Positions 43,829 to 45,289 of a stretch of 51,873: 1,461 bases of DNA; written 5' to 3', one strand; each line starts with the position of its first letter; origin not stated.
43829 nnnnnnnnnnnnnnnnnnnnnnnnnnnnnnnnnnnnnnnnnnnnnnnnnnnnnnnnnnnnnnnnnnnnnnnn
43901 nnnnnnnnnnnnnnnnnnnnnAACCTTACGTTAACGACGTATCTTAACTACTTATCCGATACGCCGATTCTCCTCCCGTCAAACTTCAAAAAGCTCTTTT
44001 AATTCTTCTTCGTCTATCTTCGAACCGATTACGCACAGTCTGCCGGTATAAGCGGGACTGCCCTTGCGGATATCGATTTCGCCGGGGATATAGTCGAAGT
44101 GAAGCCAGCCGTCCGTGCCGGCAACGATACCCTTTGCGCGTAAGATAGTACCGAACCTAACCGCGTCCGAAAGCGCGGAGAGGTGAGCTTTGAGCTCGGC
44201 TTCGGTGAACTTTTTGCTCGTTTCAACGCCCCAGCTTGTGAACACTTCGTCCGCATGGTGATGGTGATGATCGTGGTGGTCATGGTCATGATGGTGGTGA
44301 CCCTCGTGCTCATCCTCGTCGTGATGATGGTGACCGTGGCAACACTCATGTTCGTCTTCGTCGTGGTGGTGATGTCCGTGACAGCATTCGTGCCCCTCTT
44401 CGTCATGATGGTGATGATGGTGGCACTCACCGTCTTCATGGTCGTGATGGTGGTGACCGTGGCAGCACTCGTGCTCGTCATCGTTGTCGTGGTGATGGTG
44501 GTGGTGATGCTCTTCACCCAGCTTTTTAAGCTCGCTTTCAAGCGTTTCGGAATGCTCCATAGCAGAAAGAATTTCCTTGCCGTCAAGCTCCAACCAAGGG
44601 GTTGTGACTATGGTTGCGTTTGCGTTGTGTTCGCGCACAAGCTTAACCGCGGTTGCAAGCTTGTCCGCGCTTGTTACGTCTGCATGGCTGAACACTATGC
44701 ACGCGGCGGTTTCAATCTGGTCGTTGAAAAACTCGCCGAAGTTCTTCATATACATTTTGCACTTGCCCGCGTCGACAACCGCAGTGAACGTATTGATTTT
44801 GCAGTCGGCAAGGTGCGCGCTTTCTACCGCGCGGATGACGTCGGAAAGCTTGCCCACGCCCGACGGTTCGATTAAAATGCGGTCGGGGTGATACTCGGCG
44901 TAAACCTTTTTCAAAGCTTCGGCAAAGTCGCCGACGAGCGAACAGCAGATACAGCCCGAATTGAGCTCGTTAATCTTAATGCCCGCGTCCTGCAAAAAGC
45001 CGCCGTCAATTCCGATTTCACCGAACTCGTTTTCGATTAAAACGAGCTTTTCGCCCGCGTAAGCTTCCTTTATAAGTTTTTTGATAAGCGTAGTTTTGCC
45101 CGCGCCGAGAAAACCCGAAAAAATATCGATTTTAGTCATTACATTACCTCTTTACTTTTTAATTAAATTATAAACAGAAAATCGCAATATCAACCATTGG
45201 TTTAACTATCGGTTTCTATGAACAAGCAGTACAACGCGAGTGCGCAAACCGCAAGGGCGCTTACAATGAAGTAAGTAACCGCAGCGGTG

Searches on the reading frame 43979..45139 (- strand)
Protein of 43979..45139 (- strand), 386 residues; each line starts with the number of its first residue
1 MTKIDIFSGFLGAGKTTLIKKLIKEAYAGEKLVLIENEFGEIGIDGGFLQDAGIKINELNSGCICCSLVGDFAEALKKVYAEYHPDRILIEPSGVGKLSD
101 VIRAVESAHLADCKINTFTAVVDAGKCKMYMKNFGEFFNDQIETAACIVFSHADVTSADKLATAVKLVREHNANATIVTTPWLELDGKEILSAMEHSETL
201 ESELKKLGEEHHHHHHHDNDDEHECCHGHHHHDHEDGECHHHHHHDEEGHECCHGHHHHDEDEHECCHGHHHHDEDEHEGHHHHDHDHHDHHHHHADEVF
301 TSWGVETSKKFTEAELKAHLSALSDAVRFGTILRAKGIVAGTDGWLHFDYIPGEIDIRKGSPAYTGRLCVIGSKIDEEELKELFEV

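Call 9: search_protein_families(library=pfam, proteins=[window:43979-45139:-])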
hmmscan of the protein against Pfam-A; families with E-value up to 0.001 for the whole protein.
window:43979-45139:- (386 aa): 2 families
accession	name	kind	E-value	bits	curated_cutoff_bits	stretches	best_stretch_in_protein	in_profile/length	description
PF02492.25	cobW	-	1.3e-37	129.5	20.7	1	6-178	4-179/180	CobW/HypB/UreG, nucleotide-binding domain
PF07683.19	CobW_C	-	2.9e-08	33.9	22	1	300-385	1-91/94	Cobalamin synthesis protein cobW C-terminal domain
